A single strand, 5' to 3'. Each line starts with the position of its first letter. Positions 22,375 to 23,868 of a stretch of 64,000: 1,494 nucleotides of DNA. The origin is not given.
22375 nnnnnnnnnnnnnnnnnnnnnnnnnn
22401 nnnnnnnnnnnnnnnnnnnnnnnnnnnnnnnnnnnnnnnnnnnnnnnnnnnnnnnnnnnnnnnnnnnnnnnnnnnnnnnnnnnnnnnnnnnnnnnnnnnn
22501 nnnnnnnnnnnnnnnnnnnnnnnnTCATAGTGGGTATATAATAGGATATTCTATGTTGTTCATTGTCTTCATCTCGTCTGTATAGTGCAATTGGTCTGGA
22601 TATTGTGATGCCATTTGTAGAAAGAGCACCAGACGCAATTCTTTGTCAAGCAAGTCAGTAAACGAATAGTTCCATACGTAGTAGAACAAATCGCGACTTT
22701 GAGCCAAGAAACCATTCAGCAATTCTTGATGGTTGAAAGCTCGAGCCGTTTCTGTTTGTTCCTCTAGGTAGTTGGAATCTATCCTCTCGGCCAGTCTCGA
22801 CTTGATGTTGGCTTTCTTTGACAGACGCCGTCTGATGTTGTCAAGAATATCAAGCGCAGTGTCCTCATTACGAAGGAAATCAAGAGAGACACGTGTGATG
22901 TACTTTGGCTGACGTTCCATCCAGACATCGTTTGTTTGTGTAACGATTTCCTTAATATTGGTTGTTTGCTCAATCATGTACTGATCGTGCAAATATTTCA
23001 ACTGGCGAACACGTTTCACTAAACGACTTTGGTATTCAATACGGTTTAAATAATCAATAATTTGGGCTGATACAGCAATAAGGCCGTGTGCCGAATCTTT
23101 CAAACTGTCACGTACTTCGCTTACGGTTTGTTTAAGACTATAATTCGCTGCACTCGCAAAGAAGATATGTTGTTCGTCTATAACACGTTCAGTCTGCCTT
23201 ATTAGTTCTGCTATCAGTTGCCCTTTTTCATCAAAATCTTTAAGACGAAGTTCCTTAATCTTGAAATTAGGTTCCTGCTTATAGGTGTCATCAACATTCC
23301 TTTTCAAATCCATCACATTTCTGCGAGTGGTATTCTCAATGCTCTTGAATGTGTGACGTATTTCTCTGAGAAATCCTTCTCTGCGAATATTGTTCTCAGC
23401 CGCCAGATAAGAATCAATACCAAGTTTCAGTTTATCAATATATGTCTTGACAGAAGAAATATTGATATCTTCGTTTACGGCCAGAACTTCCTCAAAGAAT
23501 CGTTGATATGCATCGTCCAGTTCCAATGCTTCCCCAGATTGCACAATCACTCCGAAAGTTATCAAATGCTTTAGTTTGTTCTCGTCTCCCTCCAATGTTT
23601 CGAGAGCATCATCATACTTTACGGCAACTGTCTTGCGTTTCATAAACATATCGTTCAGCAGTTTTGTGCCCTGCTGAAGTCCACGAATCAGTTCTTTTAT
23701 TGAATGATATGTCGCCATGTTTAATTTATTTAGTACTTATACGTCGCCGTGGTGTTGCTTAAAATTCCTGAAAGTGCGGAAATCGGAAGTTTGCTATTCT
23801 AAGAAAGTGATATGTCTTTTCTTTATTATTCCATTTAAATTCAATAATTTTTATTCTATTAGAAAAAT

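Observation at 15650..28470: About 12.8 kb accessory/defence island wedged between an MBL-hydrolase gene and the dnaK terminator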

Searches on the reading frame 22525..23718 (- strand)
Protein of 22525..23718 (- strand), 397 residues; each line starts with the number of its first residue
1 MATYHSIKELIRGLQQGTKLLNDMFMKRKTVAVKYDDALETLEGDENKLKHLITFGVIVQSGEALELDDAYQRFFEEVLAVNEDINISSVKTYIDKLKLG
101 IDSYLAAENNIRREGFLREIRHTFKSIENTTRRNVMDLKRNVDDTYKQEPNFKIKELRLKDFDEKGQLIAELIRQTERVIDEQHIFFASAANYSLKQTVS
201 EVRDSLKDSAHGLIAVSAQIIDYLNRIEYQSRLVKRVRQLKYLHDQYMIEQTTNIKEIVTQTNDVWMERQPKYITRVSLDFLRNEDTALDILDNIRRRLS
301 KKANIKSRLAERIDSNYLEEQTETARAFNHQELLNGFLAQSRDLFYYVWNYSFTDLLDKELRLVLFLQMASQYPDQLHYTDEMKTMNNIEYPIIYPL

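Call 3: search_protein_families(library=padloc, proteins=[window:22525-23718:-], max_evalue=0.01)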
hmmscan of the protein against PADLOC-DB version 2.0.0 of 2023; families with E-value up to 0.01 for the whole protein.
window:22525-23718:- (397 aa): 0 families

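Call 4: search_protein_families(library=pfam, proteins=[window:22525-23718:-], max_evalue=0.01)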
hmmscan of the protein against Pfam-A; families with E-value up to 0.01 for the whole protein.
window:22525-23718:- (397 aa): 0 families

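Call 5: search_protein_families(library=ncbifam, proteins=[window:22525-23718:-], max_evalue=0.01)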
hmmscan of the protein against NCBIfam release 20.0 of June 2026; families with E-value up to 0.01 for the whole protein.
window:22525-23718:- (397 aa): 0 families

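Call 21: search_solved_structures(query=window:22525-23718:-, max_evalue=1, show_alignments=2)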
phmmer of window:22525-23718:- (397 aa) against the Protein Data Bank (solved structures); distinct sequences matched with E-value up to 1: 1.
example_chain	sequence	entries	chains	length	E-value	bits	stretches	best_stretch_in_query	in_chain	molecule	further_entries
5b86_A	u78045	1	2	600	0.039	16.5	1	238-347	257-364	Tumor necrosis factor alpha-induced protein 2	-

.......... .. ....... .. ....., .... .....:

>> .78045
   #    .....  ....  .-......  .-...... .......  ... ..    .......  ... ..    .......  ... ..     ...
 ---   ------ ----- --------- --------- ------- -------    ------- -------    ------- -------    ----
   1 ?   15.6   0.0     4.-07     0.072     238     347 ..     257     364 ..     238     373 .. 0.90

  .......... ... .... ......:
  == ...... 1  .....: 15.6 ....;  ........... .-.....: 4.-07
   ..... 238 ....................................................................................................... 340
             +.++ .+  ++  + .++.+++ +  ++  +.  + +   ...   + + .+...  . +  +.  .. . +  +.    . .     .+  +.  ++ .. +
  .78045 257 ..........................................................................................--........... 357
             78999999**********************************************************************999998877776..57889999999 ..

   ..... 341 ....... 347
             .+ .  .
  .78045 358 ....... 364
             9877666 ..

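Call 27: find_homologous_proteins(query=window:22525-23718:-, max_evalue=0.001)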
Query window:22525-23718:- (397 aa): 765 proteins with E <= 0.001 among 6026 candidates; the best 120 are listed.
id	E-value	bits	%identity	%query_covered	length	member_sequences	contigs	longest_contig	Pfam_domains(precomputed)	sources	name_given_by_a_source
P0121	1.9e-253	858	100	100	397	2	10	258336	-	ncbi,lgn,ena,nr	ncbi:MAG: hypothetical protein J5701_07335 [Bacteroidales bacterium]|nr:hypothetical protein [Bacter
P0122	3.1e-250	847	99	100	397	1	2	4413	-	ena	-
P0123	5.4e-233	791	93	100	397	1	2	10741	-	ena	-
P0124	1.2e-222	757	87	100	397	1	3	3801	-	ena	-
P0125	1.0e-219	747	86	100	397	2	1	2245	-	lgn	-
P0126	2.5e-218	743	86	100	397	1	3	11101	-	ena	-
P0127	5.0e-218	742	85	100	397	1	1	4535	-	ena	-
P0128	8.1e-218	741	85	100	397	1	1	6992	-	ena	-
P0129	1.1e-217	740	86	100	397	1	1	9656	-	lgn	-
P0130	3.2e-217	739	85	100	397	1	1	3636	-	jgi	-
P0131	3.8e-217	739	85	100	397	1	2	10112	-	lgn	-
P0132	6.2e-217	738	85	100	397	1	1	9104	-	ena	-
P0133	9.3e-217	737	85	100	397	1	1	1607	-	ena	-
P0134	1.1e-216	737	85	100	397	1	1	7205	-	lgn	-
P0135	1.2e-216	737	85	100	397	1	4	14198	-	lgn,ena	-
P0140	3.9e-216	735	85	100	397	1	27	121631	-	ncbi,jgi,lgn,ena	jgi:hypothetical protein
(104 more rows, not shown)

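Call 37: find_encoding_contigs(protein=P0140, flank=10000, max_places=8)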
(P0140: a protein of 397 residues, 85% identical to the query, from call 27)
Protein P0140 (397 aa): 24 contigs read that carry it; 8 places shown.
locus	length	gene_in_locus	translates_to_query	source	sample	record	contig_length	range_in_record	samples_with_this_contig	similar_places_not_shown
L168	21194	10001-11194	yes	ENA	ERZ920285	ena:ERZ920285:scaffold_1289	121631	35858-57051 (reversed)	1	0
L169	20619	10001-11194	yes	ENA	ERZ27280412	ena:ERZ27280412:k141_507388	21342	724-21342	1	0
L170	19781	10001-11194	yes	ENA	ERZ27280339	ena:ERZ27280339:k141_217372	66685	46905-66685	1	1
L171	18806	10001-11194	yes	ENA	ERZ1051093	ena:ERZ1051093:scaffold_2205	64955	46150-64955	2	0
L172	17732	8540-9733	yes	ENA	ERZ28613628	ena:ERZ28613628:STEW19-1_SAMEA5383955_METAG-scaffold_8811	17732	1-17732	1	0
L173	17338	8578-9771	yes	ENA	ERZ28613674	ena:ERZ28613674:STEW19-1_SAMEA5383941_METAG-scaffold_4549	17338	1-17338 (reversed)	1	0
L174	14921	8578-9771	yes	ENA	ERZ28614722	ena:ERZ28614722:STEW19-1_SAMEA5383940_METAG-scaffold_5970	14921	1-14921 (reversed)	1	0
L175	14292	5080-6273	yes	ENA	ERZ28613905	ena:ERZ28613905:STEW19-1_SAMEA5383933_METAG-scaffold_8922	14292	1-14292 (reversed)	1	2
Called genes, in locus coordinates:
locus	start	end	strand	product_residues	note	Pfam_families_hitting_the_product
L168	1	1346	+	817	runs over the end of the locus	PF01588:tRNA_bind, PF03483:B3_4, PF03484:B5, PF17759:tRNA_synthFbeta, PF03147:FDX-ACB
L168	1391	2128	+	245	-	PF20772:TACO1_YebC_N, PF01709:Transcrip_reg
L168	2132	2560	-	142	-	-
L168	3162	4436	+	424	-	PF05272:VapE-like_dom, PF19263:DUF5906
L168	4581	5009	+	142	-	PF19555:DUF6078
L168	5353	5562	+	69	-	PF06250:YhcG_C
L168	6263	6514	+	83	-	PF13443:HTH_26, PF01381:HTH_3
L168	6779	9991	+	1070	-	PF09565:RE_NgoFVII (weak), PF13091:PLDc_2, PF00270:DEAD (weak), PF04851:ResIII, PF18766:SWI2_SNF2, PF00271:Helicase_C, PF11907:DUF3427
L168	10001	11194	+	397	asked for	-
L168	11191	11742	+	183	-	PF21980:MksE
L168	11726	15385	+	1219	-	PF12128:DUF3584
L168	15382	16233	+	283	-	PF23947:DUF7281 (weak)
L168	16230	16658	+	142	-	PF00293:NUDIX, PF14815:NUDIX_4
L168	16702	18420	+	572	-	PF04326:SLFN_AlbA_2, PF13749:HATPase_c_4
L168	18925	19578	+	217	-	PF00293:NUDIX, PF14815:NUDIX_4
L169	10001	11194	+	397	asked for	-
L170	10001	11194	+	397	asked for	-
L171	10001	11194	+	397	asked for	-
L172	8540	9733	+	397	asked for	-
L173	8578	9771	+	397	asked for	-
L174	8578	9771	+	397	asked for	-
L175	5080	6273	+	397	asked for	-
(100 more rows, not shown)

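Call 38: predict_structure(protein=window:22525-23718:-)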
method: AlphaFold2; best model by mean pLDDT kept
length: 397 residues; sequences in the alignment: 1
mean_pLDDT: 35.6   pTM: 0.20
mean pLDDT of the five models: 35.6, 33.1, 32.6, 30.2, 28.5
residues with pLDDT >= 90: 0; 70-90: 0; 50-70: 0; < 50: 397
segments of 3 or more residues with pLDDT < 50: 1-397
pLDDT, mean of each block of 10 residues (from residue 1): 31 41 36 33 34 30 33 40 33 36 33 35 39 40 43 36 37 39 30 35 37 34 34 29 30 28 31 29 38 42 37 39 36 38 39 38 44 39 35 29
secondary structure, 60 per line:
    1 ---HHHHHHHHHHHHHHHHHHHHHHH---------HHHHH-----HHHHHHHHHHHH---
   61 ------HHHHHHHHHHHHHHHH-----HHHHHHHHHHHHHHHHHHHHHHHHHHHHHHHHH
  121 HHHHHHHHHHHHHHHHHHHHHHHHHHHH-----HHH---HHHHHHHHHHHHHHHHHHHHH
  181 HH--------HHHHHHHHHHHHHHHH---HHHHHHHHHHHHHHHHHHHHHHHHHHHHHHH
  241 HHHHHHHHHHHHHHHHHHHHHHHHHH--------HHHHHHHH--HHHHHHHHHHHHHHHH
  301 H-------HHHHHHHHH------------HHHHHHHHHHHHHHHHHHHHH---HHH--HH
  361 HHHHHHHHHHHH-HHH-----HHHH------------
elements in order: H4-26 H36-40 H46-57 H67-82 H88-148 H160-182 H191-206 H210-266 H275-282 H285-301 H309-317 H330-350 H359-372 H382-385

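Call 39: search_protein_representatives(protein=window:22525-23718:-)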
Query: 397 residues. Proteins with E-value up to 0.001 (for the whole library): 416; up to 1e-10: 266; up to 1e-30: 100. The best 150 are listed.
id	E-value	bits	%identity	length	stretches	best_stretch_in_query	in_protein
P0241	1.3e-147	508.2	61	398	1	1-395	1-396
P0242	3.6e-121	421.3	53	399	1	1-394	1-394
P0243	1.0e-98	347.4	44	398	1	1-395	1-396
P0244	1.5e-92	327.1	43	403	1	1-397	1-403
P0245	3.1e-89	316.2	68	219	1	180-395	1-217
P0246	8.5e-86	304.9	52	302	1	1-270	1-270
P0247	1.2e-81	291.3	70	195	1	81-274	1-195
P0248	2.4e-77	277.1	40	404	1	3-395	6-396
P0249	5.7e-74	266.0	37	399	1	1-396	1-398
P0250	2.9e-72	260.4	39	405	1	3-395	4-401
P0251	5.2e-70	253.0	86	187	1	65-207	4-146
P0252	1.2e-69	251.8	37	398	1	1-396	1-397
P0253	7.7e-69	249.1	59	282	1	117-309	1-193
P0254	4.7e-68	246.5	37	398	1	1-396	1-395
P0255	4.7e-67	243.2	44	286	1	118-396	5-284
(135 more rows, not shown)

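Call 44: search_solved_structures(query=A1, max_evalue=10, show_alignments=2)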
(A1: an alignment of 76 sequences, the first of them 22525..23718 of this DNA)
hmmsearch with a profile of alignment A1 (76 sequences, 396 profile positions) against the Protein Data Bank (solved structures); distinct sequences matched with E-value up to 10: 3.
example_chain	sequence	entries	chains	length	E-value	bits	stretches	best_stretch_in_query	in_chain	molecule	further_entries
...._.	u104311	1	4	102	0.012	17.6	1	163-236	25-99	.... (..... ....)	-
3vjf_A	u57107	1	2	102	0.075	15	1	162-236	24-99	WA20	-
7rzb_A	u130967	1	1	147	0.46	12.4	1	188-233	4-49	Bacillithiol system oxidoreductase, YphP/YqiW family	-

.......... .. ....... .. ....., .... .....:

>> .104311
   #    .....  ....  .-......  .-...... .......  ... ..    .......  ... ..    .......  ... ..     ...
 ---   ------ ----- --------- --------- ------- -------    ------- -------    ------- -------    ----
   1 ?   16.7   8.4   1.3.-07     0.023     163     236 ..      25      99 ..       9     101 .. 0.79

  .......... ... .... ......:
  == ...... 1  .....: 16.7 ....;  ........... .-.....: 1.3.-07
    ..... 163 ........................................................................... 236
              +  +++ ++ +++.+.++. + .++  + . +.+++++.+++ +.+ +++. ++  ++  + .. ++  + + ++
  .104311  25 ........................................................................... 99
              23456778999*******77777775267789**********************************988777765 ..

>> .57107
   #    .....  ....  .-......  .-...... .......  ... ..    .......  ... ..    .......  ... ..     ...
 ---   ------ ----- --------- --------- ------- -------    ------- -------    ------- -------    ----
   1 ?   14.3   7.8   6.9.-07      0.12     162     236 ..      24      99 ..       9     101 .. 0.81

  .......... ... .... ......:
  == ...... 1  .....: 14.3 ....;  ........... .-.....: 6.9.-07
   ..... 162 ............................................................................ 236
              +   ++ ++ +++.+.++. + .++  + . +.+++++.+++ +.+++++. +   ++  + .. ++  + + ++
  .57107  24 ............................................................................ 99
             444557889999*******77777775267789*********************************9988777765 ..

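Call 45: search_protein_families(library=pfam, alignment_id=A1, max_evalue=0.1)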
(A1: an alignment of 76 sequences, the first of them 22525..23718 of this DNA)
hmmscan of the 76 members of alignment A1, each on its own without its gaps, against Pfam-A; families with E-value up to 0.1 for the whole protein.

A. member 1, window:22525-23718:- (397 aa): 0 families

B. families by the number of members that match (of 76 scanned): 69 families (the first 25 are shown)
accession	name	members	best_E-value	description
PF23100.1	DUF2096_N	8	0.0027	DUF2096 N-terminal four-helical bundle domain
PF09177.16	STX6_10_61_N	4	0.0068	Syntaxin 6/10/61, N-terminal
PF24744.1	CARF-assoc_HTH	2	0.0071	CARF-associated HTH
PF02212.23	GED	1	0.00041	Dynamin GTPase effector domain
PF07765.17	KIP1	1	0.004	KIP1-like protein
PF13607.11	Succ_CoA_lig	1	0.0044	Succinyl-CoA ligase like flavodoxin domain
PF23401.1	HTH_Card1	1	0.0046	Card1 hinge domain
PF01442.23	Apolipoprotein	1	0.0056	Apolipoprotein A1/A4/E domain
PF04599.17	Pox_G5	1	0.0066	Poxvirus G5 protein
PF22180.2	RH3_dom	1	0.0069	RH3 domain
PF00159.23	Hormone_3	1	0.011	Pancreatic hormone peptide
PF01905.21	DevR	1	0.011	CRISPR-associated negative auto-regulator DevR/Csa2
PF22194.2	F-93_WHD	1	0.012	F-93, winged-helix domain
PF12917.13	YfbR-like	1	0.014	5'-deoxynucleotidase YfbR-like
PF04048.20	Sec8_N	1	0.014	Exocyst complex component Sec8 N-terminal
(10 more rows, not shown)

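Call 77: search_protein_families(library=padloc, alignment_id=A1, max_evalue=0.05)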
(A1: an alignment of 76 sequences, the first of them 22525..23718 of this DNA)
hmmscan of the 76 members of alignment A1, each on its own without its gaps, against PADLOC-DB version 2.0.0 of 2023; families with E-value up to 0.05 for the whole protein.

A. member 1, window:22525-23718:- (397 aa): 0 families

B. families by the number of members that match (of 76 scanned): 13 families
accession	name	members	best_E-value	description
PDLC00006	DruC1|DruC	2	0.0037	Unknown function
PDLC01488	Cas11a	1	9.5e-05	CAS-I-A; effector_SS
PDLC00601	ZorA1|ZorA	1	0.00081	MotA/ExbB/TolQ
PDLC01633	Csx1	1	0.0034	CAS-III; associated_signaling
PDLC02285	AbiEi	1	0.0035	AbiEi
PDLC02731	PbeC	1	0.0035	PbeC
PDLC00980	Cmr3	1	0.0082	Cmr3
PDLC01613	Csm3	1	0.013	"CAS-III-A,CAS-III-D; effector_G7"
PDLC01610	Cas7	1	0.014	CAS-I; effector_G7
PDLC04564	PDC-M29B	1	0.017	-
PDLC01102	C3a230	1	0.02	RecX family protein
PDLC01467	Cas13a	1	0.024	CAS-VI-A; effector__SPE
PDLC01354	Csx1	1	0.032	CAS-III; associated_signaling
